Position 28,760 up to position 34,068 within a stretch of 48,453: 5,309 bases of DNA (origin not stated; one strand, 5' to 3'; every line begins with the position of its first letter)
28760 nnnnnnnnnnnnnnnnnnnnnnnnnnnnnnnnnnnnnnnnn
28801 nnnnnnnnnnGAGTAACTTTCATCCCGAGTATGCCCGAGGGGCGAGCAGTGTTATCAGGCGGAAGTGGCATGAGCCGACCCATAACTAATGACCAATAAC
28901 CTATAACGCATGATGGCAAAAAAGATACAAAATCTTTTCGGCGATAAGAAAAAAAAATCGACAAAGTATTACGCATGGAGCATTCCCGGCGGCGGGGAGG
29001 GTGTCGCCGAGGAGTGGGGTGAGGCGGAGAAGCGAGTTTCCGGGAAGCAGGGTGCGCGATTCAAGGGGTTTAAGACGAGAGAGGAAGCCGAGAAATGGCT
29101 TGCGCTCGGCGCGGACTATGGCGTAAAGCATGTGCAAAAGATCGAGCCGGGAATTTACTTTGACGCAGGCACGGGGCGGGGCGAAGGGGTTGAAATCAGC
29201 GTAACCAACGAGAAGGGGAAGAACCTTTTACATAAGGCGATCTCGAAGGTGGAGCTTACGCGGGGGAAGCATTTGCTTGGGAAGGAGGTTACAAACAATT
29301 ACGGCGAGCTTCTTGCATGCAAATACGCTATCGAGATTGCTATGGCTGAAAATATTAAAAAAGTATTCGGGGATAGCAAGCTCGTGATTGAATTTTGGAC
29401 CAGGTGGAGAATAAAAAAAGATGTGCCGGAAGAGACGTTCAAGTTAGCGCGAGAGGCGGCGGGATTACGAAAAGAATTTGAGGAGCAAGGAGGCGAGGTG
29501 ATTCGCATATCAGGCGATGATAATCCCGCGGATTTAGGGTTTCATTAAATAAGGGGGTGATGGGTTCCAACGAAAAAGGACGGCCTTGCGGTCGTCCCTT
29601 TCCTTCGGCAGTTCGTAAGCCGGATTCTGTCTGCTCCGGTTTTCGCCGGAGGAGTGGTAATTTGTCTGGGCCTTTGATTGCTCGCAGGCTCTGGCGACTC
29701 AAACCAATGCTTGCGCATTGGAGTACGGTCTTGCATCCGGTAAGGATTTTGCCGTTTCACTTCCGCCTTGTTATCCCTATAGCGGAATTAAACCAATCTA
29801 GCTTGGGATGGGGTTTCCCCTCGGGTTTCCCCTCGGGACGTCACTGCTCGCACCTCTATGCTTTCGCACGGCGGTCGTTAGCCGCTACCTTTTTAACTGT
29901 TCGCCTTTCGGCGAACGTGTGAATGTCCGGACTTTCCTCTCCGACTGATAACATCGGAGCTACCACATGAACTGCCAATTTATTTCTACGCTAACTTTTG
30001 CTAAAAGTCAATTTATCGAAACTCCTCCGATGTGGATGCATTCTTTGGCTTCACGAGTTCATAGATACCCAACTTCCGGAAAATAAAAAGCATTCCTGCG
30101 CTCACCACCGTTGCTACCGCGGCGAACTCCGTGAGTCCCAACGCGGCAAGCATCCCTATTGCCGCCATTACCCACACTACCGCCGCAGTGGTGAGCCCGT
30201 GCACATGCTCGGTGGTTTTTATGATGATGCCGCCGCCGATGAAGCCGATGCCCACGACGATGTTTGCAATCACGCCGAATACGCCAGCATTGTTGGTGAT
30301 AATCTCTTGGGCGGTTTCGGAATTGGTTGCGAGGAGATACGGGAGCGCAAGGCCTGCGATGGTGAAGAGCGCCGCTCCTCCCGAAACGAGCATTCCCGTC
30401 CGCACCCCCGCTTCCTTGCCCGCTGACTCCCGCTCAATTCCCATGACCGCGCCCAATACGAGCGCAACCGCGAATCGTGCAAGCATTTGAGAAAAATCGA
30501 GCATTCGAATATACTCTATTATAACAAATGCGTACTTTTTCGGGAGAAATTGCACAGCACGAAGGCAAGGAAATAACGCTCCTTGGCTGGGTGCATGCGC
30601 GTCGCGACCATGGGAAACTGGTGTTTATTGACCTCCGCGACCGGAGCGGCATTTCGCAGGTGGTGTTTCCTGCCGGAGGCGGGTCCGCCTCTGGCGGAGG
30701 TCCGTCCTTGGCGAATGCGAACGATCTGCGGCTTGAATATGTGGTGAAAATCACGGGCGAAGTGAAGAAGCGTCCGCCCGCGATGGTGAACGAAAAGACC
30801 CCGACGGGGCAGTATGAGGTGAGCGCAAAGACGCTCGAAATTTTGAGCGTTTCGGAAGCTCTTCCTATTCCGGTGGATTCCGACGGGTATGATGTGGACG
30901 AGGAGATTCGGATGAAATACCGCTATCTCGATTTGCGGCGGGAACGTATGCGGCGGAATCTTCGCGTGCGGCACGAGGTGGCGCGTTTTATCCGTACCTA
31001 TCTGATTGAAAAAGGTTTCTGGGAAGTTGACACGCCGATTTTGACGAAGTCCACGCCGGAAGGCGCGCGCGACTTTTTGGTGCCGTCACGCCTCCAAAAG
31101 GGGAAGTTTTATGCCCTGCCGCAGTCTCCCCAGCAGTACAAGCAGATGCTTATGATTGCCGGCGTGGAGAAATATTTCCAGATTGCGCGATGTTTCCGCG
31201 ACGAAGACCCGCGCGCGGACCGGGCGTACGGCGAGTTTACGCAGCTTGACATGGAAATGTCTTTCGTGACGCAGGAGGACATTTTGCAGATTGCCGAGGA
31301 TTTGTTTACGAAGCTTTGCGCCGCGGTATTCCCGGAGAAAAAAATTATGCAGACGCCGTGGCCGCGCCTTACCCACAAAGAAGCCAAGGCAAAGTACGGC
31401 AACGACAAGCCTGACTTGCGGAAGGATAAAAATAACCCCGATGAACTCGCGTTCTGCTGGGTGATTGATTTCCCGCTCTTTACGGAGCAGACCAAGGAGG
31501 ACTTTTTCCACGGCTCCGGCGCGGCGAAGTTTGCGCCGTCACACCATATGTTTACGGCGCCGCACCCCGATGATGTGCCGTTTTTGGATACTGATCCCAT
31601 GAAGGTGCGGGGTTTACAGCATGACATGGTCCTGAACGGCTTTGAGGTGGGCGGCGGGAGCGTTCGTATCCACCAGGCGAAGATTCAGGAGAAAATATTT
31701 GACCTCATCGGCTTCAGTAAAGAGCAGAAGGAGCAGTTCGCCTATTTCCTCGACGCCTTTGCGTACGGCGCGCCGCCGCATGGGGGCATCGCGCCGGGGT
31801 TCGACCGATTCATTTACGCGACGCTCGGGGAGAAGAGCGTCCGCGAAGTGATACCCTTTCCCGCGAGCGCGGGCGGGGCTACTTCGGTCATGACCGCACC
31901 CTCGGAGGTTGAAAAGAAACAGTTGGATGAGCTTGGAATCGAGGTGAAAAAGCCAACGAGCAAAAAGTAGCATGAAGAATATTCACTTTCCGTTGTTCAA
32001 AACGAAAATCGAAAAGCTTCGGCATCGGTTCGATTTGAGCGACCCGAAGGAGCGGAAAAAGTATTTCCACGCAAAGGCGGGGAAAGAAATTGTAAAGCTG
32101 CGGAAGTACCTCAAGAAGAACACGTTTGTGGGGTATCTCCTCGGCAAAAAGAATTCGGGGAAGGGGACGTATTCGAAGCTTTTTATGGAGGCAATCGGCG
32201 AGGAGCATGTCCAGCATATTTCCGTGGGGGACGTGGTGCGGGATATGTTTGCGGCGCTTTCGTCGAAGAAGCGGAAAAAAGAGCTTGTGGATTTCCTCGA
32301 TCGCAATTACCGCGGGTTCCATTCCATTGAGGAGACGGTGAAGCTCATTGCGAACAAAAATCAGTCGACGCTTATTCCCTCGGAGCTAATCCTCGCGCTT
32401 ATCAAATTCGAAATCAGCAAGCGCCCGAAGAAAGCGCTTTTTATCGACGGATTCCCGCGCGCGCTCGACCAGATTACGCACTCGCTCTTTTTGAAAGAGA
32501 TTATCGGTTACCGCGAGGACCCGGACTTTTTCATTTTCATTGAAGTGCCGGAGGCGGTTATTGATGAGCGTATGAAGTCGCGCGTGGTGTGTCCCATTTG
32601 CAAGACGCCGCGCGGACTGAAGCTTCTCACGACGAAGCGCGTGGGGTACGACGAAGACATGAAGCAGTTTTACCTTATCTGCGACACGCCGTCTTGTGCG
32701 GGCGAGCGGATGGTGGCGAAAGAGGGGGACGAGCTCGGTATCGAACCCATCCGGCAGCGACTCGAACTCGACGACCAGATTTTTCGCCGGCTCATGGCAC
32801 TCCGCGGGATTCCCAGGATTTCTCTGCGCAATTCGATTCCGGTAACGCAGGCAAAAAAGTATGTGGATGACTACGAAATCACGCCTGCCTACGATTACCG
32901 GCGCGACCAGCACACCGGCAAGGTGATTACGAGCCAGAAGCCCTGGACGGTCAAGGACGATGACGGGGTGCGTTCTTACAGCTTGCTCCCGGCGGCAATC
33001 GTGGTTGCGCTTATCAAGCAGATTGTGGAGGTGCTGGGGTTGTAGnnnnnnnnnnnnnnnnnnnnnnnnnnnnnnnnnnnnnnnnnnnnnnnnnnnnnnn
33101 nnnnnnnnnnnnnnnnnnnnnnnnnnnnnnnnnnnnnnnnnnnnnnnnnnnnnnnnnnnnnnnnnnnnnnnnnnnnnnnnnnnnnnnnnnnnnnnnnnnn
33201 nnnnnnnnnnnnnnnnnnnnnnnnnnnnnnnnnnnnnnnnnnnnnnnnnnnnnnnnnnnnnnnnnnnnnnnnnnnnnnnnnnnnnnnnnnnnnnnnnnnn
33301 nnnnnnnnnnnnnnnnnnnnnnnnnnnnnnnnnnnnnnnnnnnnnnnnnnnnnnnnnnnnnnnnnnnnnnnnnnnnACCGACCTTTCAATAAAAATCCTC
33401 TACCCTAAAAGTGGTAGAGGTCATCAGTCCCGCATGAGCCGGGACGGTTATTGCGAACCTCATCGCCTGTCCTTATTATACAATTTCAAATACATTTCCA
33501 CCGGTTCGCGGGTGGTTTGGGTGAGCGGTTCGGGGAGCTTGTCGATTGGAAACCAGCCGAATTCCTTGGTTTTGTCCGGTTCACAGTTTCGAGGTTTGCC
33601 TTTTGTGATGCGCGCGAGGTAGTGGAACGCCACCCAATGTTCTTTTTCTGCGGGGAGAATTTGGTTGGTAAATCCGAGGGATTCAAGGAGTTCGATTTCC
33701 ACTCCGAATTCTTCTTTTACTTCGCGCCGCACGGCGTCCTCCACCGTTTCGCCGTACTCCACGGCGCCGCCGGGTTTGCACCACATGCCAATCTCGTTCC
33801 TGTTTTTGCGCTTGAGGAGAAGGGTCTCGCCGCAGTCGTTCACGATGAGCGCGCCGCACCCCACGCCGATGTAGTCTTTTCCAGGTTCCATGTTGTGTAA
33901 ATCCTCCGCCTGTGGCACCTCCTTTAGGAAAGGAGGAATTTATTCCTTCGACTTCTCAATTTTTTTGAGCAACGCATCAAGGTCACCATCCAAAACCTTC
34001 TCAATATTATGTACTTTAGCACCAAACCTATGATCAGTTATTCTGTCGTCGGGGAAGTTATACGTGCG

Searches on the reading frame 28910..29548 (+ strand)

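Call 20: search_protein_families(library=pfam, proteins=[window:28910-29548:+], max_evalue=0.001)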
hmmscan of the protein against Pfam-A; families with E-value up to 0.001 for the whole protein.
window:28910-29548:+ (212 aa): 1 family
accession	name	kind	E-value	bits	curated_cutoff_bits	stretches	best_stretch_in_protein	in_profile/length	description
PF01693.22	Cauli_VI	-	9.2e-08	32.6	21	1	29-63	10-44/44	Ribonuclease H1 N-terminal domain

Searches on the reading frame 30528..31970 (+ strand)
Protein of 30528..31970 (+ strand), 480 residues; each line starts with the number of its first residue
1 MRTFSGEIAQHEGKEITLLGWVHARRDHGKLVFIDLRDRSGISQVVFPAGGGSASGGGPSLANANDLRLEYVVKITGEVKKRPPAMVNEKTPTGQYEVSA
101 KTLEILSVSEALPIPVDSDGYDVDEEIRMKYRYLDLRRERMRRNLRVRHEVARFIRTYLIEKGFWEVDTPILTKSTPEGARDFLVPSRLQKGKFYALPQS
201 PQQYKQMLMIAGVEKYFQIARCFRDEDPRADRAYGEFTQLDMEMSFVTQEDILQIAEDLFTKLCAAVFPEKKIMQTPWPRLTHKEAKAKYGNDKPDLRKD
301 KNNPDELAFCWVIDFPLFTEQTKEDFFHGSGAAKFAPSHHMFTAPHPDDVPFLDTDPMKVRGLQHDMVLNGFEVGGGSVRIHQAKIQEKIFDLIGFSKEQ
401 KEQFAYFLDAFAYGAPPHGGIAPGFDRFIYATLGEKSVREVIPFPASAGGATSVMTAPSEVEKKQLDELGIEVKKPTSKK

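Call 20: search_protein_families(library=pfam, proteins=[window:30528-31970:+], max_evalue=0.001)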
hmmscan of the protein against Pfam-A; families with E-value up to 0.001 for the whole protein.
window:30528-31970:+ (480 aa): 2 families
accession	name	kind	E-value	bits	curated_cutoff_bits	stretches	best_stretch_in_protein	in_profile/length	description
PF00152.25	tRNA-synt_2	-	1.5e-110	369.6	25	1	124-446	1-306/308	tRNA synthetases class II (D, K and N)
PF01336.31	tRNA_anti-codon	-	8.2e-16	58.2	27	1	16-106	1-75/75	OB-fold nucleic acid binding domain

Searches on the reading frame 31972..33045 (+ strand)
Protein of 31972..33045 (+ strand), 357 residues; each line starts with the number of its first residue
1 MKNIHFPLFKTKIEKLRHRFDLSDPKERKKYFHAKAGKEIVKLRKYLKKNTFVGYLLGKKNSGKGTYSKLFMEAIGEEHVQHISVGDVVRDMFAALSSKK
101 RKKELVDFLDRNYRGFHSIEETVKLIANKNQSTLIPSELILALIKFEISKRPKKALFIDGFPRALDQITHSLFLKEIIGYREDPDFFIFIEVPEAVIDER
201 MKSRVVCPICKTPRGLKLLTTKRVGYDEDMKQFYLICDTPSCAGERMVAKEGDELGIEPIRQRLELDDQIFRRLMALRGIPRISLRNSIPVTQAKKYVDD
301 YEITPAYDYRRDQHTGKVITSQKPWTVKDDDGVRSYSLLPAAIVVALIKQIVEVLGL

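Call 20: search_protein_families(library=pfam, proteins=[window:31972-33045:+], max_evalue=0.001)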
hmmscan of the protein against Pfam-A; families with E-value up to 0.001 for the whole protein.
window:31972-33045:+ (357 aa): 2 families
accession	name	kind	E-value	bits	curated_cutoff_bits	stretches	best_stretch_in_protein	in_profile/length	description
PF00406.28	ADK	-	4.4e-14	53.3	26.8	1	130-253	50-123/151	Adenylate kinase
PF13207.12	AAA_17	-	2.1e-08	34.9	27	1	62-203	6-121/136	AAA domain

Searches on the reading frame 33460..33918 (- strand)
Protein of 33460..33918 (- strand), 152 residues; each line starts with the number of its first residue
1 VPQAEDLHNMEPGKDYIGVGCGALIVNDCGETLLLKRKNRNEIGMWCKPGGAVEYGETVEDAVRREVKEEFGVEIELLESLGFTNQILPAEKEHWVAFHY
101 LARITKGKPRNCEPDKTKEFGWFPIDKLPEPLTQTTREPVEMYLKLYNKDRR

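Call 74: search_protein_families(library=pfam, proteins=[window:33460-33918:-], max_evalue=0.01)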
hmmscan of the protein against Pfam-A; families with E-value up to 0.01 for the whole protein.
window:33460-33918:- (152 aa): 3 families
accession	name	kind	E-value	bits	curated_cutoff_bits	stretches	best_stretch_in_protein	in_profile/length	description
PF00293.34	NUDIX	-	2.6e-24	86.2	21.1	1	20-139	5-130/134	NUDIX domain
PF14815.12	NUDIX_4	-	4.5e-06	26.9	35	1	23-129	3-99/113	NUDIX domain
PF22327.2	Nudt16-like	-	0.0011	19.3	27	1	48-113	37-104/161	U8 snoRNA-decapping enzyme-like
